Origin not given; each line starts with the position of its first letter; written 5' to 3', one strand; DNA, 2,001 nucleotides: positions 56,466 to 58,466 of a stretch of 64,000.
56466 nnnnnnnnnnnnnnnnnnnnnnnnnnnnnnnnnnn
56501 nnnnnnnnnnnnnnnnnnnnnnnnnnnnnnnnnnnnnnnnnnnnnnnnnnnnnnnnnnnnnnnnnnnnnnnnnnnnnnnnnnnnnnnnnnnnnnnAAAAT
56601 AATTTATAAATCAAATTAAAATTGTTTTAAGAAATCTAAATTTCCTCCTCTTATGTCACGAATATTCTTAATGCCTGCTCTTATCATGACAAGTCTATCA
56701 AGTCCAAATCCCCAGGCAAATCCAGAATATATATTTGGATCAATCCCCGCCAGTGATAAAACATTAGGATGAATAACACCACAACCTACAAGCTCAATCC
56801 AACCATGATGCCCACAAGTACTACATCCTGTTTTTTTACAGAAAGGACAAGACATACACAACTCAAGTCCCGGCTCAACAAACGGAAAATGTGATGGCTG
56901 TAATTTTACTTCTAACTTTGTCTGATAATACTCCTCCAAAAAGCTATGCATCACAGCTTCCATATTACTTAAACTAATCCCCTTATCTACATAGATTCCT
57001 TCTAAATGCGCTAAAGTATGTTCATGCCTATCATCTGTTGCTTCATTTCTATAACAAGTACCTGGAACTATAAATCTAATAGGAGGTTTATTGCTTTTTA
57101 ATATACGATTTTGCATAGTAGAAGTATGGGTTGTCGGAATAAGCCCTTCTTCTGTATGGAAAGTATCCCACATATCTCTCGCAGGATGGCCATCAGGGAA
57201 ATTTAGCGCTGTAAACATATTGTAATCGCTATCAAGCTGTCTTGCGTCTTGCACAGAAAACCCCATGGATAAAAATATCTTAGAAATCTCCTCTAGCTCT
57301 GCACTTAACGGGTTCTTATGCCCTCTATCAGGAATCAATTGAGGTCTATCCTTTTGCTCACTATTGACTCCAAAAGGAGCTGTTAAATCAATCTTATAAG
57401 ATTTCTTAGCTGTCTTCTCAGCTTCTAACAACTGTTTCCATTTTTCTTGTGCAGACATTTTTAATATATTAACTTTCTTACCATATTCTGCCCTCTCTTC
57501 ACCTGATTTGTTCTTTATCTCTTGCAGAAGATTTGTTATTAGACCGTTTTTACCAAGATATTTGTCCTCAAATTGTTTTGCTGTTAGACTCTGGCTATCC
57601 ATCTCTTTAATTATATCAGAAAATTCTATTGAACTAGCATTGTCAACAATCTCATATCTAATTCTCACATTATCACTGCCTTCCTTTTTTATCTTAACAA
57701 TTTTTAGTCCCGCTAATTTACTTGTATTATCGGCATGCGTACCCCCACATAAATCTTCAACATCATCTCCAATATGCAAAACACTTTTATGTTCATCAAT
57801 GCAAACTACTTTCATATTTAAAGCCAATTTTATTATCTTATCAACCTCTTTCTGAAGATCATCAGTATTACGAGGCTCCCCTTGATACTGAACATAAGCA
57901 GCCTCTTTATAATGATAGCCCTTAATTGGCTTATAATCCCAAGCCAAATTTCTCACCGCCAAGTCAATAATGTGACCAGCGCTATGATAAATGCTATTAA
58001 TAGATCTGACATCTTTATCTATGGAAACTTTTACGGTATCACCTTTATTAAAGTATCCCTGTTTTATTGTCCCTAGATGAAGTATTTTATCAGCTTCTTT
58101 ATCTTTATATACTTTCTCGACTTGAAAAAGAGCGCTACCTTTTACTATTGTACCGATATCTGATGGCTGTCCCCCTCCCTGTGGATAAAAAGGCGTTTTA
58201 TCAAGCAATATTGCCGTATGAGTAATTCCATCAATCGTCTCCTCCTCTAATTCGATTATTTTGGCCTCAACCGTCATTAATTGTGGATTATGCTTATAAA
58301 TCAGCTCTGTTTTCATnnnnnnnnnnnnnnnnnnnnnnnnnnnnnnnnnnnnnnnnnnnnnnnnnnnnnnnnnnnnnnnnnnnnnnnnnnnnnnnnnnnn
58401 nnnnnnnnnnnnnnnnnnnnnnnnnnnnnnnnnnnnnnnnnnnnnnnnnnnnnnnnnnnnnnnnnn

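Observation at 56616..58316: PheS fused to an AlaX/AlaRS-type editing domain, while the only AlaRS here is a catalytic fragment without an editing domain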

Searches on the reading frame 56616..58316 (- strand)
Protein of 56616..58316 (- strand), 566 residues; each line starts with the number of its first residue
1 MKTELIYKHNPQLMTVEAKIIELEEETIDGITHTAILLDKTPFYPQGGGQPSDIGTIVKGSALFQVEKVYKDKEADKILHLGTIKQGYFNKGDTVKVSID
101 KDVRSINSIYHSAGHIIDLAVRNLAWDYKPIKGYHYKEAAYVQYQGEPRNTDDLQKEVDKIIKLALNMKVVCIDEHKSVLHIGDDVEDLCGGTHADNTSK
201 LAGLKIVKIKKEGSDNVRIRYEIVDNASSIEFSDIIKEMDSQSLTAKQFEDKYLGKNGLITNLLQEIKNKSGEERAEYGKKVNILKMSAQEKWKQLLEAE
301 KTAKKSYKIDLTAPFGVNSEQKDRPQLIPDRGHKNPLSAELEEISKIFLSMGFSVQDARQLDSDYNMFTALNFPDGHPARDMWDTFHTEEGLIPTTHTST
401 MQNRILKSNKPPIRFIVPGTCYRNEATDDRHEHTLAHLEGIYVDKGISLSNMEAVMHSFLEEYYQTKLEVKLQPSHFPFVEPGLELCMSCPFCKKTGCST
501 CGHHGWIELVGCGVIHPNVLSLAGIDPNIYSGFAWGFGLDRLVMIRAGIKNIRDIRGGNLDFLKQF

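Call 3: search_protein_families(library=pfam, proteins=[window:56616-58316:-], max_evalue=0.01)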
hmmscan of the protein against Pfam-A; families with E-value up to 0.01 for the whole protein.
window:56616-58316:- (566 aa): 6 families
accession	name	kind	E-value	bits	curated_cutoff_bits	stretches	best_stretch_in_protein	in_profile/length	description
PF01409.25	tRNA-synt_2d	-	2.4e-72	243.8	19.8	1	330-566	12-246/246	tRNA synthetases class II core domain (F)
PF01411.24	tRNA-synt_2c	-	1.8e-15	57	30.3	1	17-102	463-551/552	tRNA synthetases class II (A)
PF02912.23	Phe_tRNA-synt_N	-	1.4e-10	41.4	22.3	1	248-305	8-65/69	Aminoacyl tRNA synthetase class II, N-terminal domain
PF07973.19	tRNA_SAD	-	2.2e-09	37.6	24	1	178-219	2-43/44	Threonyl and Alanyl tRNA synthetase second additional domain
PF00152.25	tRNA-synt_2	-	0.0022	17.5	25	0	535-555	281-301/308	tRNA synthetases class II (D, K and N)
PF00587.30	tRNA-synt_2b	-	0.0097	16.4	29.3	0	395-501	19-134/179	tRNA synthetase class II core domain (G, H, P, S and T)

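Call 4: search_protein_families(library=ncbifam, proteins=[window:56616-58316:-], max_evalue=0.01)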
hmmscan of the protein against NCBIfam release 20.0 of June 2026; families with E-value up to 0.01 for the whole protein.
window:56616-58316:- (566 aa): 10 families
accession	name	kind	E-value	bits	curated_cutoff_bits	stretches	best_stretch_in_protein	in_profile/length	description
TIGR00468.1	pheS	equivalog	3.3e-66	223.7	237.45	2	395-566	162-322/324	phenylalanine--tRNA ligase subunit alpha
NF003210.0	PRK04172.1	equivalog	1.8e-42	145.8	350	2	392-565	332-490/496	phenylalanine--tRNA ligase subunit alpha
TIGR00344.1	alaS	equivalog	1.8e-28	99.3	457.05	2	5-123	452-569/847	alanine--tRNA ligase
NF051887.1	PheS_related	equivalog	5.9e-27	94.7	300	1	365-565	45-238/349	PheS-related mystery ligase SrmL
NF040865.1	a_tRNA_ed_AlaXM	equivalog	7.6e-26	91.3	300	2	25-177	15-166/234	alanyl-tRNA editing protein AlaXM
TIGR03683.1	A-tRNA_syn_arch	equivalog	3.4e-23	81.8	744.7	2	2-123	500-609/902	alanine--tRNA ligase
TIGR00469.1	pheS_mito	equivalog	1.6e-15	56.7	258.35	2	504-566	281-343/451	phenylalanine--tRNA ligase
TIGR00470.1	sepS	equivalog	2.3e-07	29.7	380.65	1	404-555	199-340/533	O-phosphoserine--tRNA ligase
TIGR02367.1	PylS_Cterm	equivalog_domain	4.7e-06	26.1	178.15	0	404-463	96-157/242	pyrrolysine--tRNA(Pyl) ligase large subunit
NF002436.0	PRK01584.1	equivalog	0.0049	15.4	529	0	174-220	543-589/595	alanine--tRNA ligase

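Call 8: find_homologous_proteins(query=window:56616-58316:-, max_evalue=0.00001)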
Query window:56616-58316:- (566 aa): 1193 proteins with E <= 0.00001 among 8000 candidates; the best 120 are listed.
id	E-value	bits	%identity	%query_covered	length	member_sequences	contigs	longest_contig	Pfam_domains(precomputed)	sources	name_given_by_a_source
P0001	0.0e+0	1301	99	100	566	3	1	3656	PF01411.25,PF01409.26,PF07973.20,PF02912.24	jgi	jgi:phenylalanyl-tRNA synthetase alpha chain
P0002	3.0e-234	797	61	100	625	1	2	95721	PF01411.25,PF01409.26,PF02912.24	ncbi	-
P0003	3.0e-228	777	57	100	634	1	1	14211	PF01411.25,PF01409.26,PF07973.20,PF02912.24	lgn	-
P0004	1.4e-158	547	45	99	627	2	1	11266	PF01411.25,PF01409.26,PF07973.20,PF02912.24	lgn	-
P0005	8.1e-151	522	45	100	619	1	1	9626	PF01411.25,PF01409.26,PF02912.24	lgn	-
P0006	8.6e-151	522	43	100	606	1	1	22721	PF01411.25,PF01409.26,PF07973.20,PF02912.24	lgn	-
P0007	1.2e-138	481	57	60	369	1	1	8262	PF01409.26,PF02912.24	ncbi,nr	ncbi:phenylalanine--tRNA ligase subunit alpha [Candidatus Dojkabacteria bacterium]|nr:phenylalanine-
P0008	1.3e-132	462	44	96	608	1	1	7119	PF01411.25,PF01409.26,PF02912.24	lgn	-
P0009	1.4e-132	461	58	58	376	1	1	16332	PF01409.26,PF02912.24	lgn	-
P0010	2.0e-126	441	42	94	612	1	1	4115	PF01411.25,PF01409.26,PF02912.24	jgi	-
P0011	3.5e-125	437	57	56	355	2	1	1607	PF01409.26,PF02912.24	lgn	-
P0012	8.7e-125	436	56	58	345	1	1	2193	PF01409.26,PF02912.24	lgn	-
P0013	2.4e-124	434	56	58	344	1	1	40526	PF01409.26,PF02912.24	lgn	-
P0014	1.6e-123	431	54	60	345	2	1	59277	PF01409.26,PF02912.24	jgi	jgi:phenylalanyl-tRNA synthetase alpha chain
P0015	1.8e-123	431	56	57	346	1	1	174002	PF01409.26,PF02912.24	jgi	jgi:phenylalanyl-tRNA synthetase alpha chain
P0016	4.6e-123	430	56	58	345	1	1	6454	PF01409.26,PF02912.24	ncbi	-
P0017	1.2e-122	429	57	56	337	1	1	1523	PF01409.26,PF02912.24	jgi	jgi:phenylalanyl-tRNA synthetase alpha chain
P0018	1.3e-122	428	56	59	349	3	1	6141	PF01409.26,PF02912.24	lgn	-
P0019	1.7e-122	428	56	58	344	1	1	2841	PF01409.26,PF02912.24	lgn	-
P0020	1.9e-122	428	56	60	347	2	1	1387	PF01409.26,PF02912.24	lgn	-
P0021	2.1e-122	428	54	59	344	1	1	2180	PF01409.26,PF00587.31,PF02912.24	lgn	-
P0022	3.0e-122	427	40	94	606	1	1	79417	PF01411.25,PF01409.26,PF02912.24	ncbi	-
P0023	4.5e-122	427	55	58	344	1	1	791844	PF01409.26,PF02912.24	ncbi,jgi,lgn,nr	ncbi:phenylalanine--tRNA ligase subunit alpha [Candidatus Dojkabacteria bacterium]|jgi:phenylalanyl-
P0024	9.1e-122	426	56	59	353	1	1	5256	PF01409.26,PF02912.24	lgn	-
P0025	1.4e-121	425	54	58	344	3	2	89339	PF01409.26,PF02912.24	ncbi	-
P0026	1.4e-121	425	38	100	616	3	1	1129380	PF01411.25,PF01409.26,PF02912.24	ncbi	-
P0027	2.2e-121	424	56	59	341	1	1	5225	PF01409.26,PF02912.24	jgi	-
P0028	2.5e-121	424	56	54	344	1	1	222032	PF01409.26,PF00587.31,PF02912.24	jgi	jgi:phenylalanyl-tRNA synthetase alpha chain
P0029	2.7e-121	424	53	60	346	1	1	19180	PF01409.26,PF02912.24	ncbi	-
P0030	2.9e-121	424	55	58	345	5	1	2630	PF01409.26,PF02912.24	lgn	-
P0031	7.8e-121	423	55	54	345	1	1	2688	PF01409.26,PF02912.24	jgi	jgi:phenylalanyl-tRNA synthetase alpha chain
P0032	8.2e-121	423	55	59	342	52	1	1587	PF01409.26,PF02912.24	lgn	-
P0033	2.2e-120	421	55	60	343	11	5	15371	PF01409.26,PF02912.24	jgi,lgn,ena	jgi:phenylalanyl-tRNA synthetase alpha chain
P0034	2.5e-120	421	55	57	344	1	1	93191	PF01409.26,PF02912.24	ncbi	-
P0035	3.6e-120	420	56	58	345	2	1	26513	PF01409.26,PF02912.24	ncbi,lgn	-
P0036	3.8e-120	420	41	96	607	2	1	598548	PF01411.25,PF01409.26,PF02912.24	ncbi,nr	ncbi:phenylalanine--tRNA ligase subunit alpha [Candidatus Dojkabacteria bacterium]|nr:phenylalanine-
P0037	4.6e-120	420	54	59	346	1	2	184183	PF01409.26,PF02912.24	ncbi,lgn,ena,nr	ncbi:phenylalanine--tRNA ligase subunit alpha [Candidatus Nomurabacteria bacterium]|nr:phenylalanine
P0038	5.4e-120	420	56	58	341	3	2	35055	PF01409.26,PF02912.24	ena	-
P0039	8.6e-120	419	54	58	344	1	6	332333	PF01409.26,PF02912.24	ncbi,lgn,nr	ncbi:phenylalanine--tRNA ligase subunit alpha [bacterium]|nr:phenylalanine--tRNA ligase subunit alph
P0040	8.6e-120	419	52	61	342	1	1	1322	PF01409.26,PF02912.24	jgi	jgi:phenylalanyl-tRNA synthetase alpha chain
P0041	9.3e-120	419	55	58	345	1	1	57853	PF01409.26,PF02912.24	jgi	-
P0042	1.2e-119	419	52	59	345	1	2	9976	PF01409.26,PF02912.24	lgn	-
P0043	2.5e-119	418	54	59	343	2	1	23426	PF01409.26,PF02912.24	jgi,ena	jgi:phenylalanyl-tRNA synthetase alpha chain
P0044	3.0e-119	417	56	58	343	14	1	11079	PF01409.26,PF02912.24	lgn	-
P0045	3.0e-119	417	55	58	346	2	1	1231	PF01409.26,PF02912.24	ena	-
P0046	3.0e-119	417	54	58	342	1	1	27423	PF01409.26,PF02912.24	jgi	jgi:phenylalanyl-tRNA synthetase alpha chain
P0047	4.1e-119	417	57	58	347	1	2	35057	PF01409.26,PF00587.31,PF02912.24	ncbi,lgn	-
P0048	4.5e-119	417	54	58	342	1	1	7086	PF01409.26,PF02912.24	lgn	-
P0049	6.4e-119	416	56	58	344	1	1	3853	PF01409.26,PF00587.31,PF02912.24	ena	-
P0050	1.5e-118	415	54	58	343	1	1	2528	PF01409.26,PF02912.24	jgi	jgi:phenylalanyl-tRNA synthetase alpha chain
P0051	1.5e-118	415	54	58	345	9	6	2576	PF01409.26,PF02912.24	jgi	jgi:phenylalanyl-tRNA synthetase alpha chain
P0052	1.8e-118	415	54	58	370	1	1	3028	PF01409.26,PF02912.24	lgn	-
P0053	1.9e-118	415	54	60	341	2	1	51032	PF01409.26,PF02912.24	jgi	jgi:phenylalanyl-tRNA synthetase alpha chain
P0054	2.4e-118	414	53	60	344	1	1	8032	PF01409.26,PF02912.24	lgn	-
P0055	2.9e-118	414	56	57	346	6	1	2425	PF01409.26,PF02912.24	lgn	-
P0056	3.0e-118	414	54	58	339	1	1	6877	PF01409.26,PF02912.24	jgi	jgi:phenylalanyl-tRNA synthetase alpha chain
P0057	3.2e-118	414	53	58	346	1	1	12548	PF01409.26,PF00587.31,PF02912.24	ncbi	-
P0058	3.6e-118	414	53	59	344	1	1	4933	PF01409.26,PF02912.24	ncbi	-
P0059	4.2e-118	414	54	58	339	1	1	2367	PF01409.26,PF02912.24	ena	-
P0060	4.3e-118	414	55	58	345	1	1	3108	PF01409.26,PF02912.24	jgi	-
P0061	4.4e-118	414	56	58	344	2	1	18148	PF01409.26,PF00587.31,PF02912.24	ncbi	-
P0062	4.8e-118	413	54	59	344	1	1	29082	PF01409.26,PF00587.31,PF02912.24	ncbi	-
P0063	5.2e-118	413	55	58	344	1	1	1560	PF01409.26,PF02912.24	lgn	-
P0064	5.7e-118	413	55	54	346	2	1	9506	PF01409.26,PF02912.24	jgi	-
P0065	6.5e-118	413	54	58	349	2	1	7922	PF01409.26,PF02912.24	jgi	jgi:phenylalanyl-tRNA synthetase alpha chain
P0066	1.2e-117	412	53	58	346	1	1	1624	PF01409.26,PF02912.24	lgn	-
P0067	1.5e-117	412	39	100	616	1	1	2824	PF01411.25,PF01409.26,PF02912.24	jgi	jgi:phenylalanyl-tRNA synthetase alpha chain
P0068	1.6e-117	412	53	60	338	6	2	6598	PF01409.26,PF02912.24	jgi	jgi:phenylalanyl-tRNA synthetase alpha chain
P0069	1.8e-117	412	55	58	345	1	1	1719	PF01409.26,PF02912.24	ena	-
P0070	2.0e-117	411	53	58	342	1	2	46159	PF01409.26,PF02912.24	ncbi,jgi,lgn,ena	-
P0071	2.0e-117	411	53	60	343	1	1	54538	PF01409.26,PF02912.24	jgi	jgi:phenylalanyl-tRNA synthetase alpha chain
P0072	2.4e-117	411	55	58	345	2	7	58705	PF01409.26,PF02912.24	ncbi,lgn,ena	-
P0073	2.5e-117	411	55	58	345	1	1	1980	PF01409.26,PF02912.24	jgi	jgi:phenylalanyl-tRNA synthetase alpha chain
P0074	2.9e-117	411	55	59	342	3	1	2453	PF01409.26,PF02912.24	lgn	-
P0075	3.4e-117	411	51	59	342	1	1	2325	PF01409.26,PF02912.24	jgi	jgi:phenylalanyl-tRNA synthetase alpha chain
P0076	4.7e-117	410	54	57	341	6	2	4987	PF01409.26,PF02912.24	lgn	-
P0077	5.3e-117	410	54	58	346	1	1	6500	PF01409.26,PF02912.24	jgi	jgi:phenylalanyl-tRNA synthetase alpha chain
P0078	1.5e-116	409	54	57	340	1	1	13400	PF01409.26,PF02912.24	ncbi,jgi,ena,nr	ncbi:phenylalanine--tRNA ligase subunit alpha [Patescibacteria group bacterium]|nr:phenylalanine--tR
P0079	1.9e-116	408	53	58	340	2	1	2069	PF01409.26,PF02912.24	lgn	-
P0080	1.9e-116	408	54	59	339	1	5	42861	PF01409.26,PF02912.24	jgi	jgi:phenylalanyl-tRNA synthetase alpha chain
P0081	2.1e-116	408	53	59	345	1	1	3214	PF01409.26,PF02912.24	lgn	-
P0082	3.0e-116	407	56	54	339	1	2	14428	PF01409.26,PF02912.24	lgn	-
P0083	3.4e-116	407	53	59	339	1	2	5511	PF01409.26,PF02912.24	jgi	jgi:phenylalanyl-tRNA synthetase alpha chain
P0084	3.6e-116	407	52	60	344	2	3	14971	PF01409.26,PF02912.24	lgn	-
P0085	3.6e-116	407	39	100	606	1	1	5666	PF01411.25,PF01409.26,PF02912.24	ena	-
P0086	4.2e-116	407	53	58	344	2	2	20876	PF01409.26,PF02912.24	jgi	jgi:phenylalanyl-tRNA synthetase alpha chain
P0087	4.3e-116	407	54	59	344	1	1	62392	PF01409.26,PF02912.24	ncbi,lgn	-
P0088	4.4e-116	407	53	58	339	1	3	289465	PF01409.26,PF02912.24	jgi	jgi:phenylalanyl-tRNA synthetase alpha chain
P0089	4.5e-116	407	55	56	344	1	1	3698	PF01409.26,PF02912.24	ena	-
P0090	4.8e-116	407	53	58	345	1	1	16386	PF01409.26,PF02912.24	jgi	-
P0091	5.4e-116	407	55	57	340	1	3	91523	PF01409.26,PF02912.24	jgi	-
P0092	6.2e-116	406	55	57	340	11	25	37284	PF01409.26,PF02912.24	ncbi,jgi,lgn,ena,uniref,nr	ncbi:MAG: phenylalanyl-tRNA ligase subunit alpha [candidate division WS6 bacterium GW2011_GWC1_36_11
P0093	8.1e-116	406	56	58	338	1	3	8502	PF01409.26,PF02912.24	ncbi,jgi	jgi:phenylalanyl-tRNA synthetase alpha chain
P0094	8.9e-116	406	53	58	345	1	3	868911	PF01409.26,PF02912.24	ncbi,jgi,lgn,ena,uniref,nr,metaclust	ncbi:MAG: Phenylalanine-tRNA ligase [candidate division WS6 bacterium GW2011_GWF2_39_15]|uniref:phen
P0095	9.2e-116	406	55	58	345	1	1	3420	PF01409.26,PF02912.24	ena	-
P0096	9.6e-116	406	54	57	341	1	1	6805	PF01409.26,PF02912.24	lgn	-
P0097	1.1e-115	406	54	58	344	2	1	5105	PF01409.26,PF02912.24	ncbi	-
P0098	1.1e-115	406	56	58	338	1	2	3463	PF01409.26,PF02912.24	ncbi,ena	-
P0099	2.0e-115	405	56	58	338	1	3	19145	PF01409.26,PF02912.24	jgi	-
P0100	2.2e-115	405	53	58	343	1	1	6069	PF01409.26,PF02912.24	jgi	jgi:phenylalanyl-tRNA synthetase alpha chain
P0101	2.6e-115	404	53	58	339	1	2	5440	PF01409.26,PF00587.31,PF02912.24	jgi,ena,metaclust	metaclust:\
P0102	2.8e-115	404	54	58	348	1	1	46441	PF01409.26,PF02912.24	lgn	-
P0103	3.6e-115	404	54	57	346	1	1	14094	PF01409.26,PF02912.24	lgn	-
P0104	3.9e-115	404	55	55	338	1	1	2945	PF01409.26,PF02912.24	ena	-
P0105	4.0e-115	404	53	58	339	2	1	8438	PF01409.26,PF00587.31,PF02912.24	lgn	-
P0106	4.0e-115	404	54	58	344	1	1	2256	PF01409.26,PF00587.31,PF02912.24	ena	-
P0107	5.7e-115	403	53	58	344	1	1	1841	PF01409.26,PF02912.24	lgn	-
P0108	6.7e-115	403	55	58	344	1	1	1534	PF01409.26,PF02912.24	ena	-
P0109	7.6e-115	403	52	61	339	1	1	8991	PF01409.26,PF02912.24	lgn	-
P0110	1.0e-114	402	53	58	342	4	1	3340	PF01409.26,PF02912.24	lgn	-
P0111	1.2e-114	402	54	58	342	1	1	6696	PF01409.26,PF02912.24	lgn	-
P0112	1.2e-114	402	53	58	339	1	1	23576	PF01409.26,PF02912.24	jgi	jgi:phenylalanyl-tRNA synthetase alpha chain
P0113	1.5e-114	402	53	58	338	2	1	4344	PF01409.26,PF02912.24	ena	-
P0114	2.0e-114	402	52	62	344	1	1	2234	PF01409.26,PF00587.31,PF02912.24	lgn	-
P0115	3.3e-114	401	54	59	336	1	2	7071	PF01409.26,PF02912.24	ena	-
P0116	4.3e-114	400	54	58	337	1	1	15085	PF01409.26,PF02912.24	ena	-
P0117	4.9e-114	400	53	59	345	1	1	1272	PF01409.26,PF02912.24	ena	-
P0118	6.2e-114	400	52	58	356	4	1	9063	PF01409.26,PF02912.24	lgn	-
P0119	9.2e-114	399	52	58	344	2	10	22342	PF01409.26,PF02912.24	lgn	-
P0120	1.0e-113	399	52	58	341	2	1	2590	PF01409.26,PF02912.24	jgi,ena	-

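Call 21: find_encoding_contigs(protein=P0026, flank=10000, max_places=3)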
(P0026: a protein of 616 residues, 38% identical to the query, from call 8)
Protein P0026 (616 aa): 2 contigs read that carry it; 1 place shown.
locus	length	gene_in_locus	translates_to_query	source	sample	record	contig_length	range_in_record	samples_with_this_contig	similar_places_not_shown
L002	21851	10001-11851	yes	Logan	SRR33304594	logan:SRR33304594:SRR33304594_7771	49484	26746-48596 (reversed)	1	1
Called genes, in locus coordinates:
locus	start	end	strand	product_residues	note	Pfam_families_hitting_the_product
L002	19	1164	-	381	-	PF00672:HAMP (weak), PF00512:HisKA, PF13589:HATPase_c_3 (faint), PF02518:HATPase_c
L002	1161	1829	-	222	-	PF00072:Response_reg, PF00486:Trans_reg_C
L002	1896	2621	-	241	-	PF04972:BON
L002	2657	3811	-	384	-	-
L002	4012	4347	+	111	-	PF00376:MerR (weak), PF13411:MerR_1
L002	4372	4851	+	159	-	PF02559:CarD_TRCF_RID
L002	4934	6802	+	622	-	-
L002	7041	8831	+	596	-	PF07973:tRNA_SAD, PF00587:tRNA-synt_2b, PF03129:HGTP_anticodon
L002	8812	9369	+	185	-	PF05198:IF3_N, PF00707:IF3_C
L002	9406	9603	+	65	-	-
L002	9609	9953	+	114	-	PF00453:Ribosomal_L20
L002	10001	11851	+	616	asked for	PF01411:tRNA-synt_2c, PF02912:Phe_tRNA-synt_N, PF01409:tRNA-synt_2d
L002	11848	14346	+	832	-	PF01588:tRNA_bind, PF03483:B3_4, PF03484:B5, PF17759:tRNA_synthFbeta, PF03147:FDX-ACB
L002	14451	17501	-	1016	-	PF00912:Transgly, PF00905:Transpeptidase, PF17957:Big_7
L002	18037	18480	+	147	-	PF02381:MraZ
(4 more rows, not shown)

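Call 22: find_encoding_contigs(protein=P0036, flank=10000, max_places=3)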
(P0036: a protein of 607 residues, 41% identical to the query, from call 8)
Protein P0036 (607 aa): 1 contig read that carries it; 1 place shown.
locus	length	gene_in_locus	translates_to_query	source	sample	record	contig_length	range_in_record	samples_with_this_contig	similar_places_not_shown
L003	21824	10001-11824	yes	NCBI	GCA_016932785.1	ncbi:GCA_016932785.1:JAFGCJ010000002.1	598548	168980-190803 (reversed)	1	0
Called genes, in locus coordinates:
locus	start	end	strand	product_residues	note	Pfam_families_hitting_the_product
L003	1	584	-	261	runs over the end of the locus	PF06182:ABC2_membrane_6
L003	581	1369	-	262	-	PF06182:ABC2_membrane_6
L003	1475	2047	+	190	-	PF04011:LemA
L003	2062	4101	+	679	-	PF09972:DUF2207, PF20990:DUF2207_C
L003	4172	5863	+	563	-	-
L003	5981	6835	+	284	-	PF00892:EamA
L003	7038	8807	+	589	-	PF07973:tRNA_SAD, PF00587:tRNA-synt_2b, PF03129:HGTP_anticodon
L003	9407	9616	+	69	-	PF01632:Ribosomal_L35p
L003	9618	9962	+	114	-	PF00453:Ribosomal_L20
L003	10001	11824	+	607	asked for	PF01411:tRNA-synt_2c, PF02912:Phe_tRNA-synt_N (weak), PF01409:tRNA-synt_2d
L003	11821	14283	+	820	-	PF01588:tRNA_bind, PF03483:B3_4, PF03484:B5, PF17759:tRNA_synthFbeta, PF03147:FDX-ACB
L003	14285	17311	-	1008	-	PF00912:Transgly, PF00905:Transpeptidase, PF17957:Big_7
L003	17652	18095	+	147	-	PF02381:MraZ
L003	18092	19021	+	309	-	PF01795:Methyltransf_5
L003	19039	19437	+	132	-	-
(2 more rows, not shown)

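Call 36: list_cluster_members(proteins=[P0002, P0003, P0004, P0005, P0006, P0122, P0123, P0124, P0125, P0129])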
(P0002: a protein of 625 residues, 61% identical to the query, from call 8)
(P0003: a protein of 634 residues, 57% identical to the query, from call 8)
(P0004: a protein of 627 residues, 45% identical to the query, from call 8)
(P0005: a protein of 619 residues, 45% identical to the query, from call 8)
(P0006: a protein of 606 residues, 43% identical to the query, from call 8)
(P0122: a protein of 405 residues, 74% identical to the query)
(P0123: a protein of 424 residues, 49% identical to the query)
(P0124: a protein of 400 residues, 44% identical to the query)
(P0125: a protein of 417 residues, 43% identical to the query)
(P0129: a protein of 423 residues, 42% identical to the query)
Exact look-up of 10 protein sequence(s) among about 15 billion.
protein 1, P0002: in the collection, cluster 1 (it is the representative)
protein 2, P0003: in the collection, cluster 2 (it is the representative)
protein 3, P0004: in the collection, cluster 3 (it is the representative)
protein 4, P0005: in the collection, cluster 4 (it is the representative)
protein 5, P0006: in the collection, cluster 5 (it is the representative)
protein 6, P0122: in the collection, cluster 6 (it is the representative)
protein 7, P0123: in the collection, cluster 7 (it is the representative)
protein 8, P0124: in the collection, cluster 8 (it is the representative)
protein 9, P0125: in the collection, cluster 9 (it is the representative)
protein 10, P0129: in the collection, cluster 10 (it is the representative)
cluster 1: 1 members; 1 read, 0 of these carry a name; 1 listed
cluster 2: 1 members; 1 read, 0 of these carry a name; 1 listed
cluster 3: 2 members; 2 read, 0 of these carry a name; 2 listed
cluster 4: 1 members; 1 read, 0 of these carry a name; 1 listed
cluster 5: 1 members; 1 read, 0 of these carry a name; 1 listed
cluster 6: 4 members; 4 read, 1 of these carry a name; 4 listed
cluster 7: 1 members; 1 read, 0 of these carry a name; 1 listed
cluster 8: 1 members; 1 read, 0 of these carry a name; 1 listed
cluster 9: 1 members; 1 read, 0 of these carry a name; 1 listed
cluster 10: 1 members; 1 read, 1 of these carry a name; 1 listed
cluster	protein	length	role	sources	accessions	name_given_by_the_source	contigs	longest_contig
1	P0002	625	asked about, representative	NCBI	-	-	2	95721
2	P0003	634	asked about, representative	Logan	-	-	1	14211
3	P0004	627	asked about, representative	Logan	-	-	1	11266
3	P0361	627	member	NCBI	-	-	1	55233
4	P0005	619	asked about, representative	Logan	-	-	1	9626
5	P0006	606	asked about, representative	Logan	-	-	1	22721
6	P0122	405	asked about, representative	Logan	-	-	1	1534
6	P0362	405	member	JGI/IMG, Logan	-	alanyl-tRNA synthetase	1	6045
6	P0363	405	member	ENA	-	-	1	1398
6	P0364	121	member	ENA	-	-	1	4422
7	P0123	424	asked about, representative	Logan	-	-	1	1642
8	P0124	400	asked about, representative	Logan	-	-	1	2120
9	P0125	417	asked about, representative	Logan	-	-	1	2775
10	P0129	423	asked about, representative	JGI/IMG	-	alanyl-tRNA synthetase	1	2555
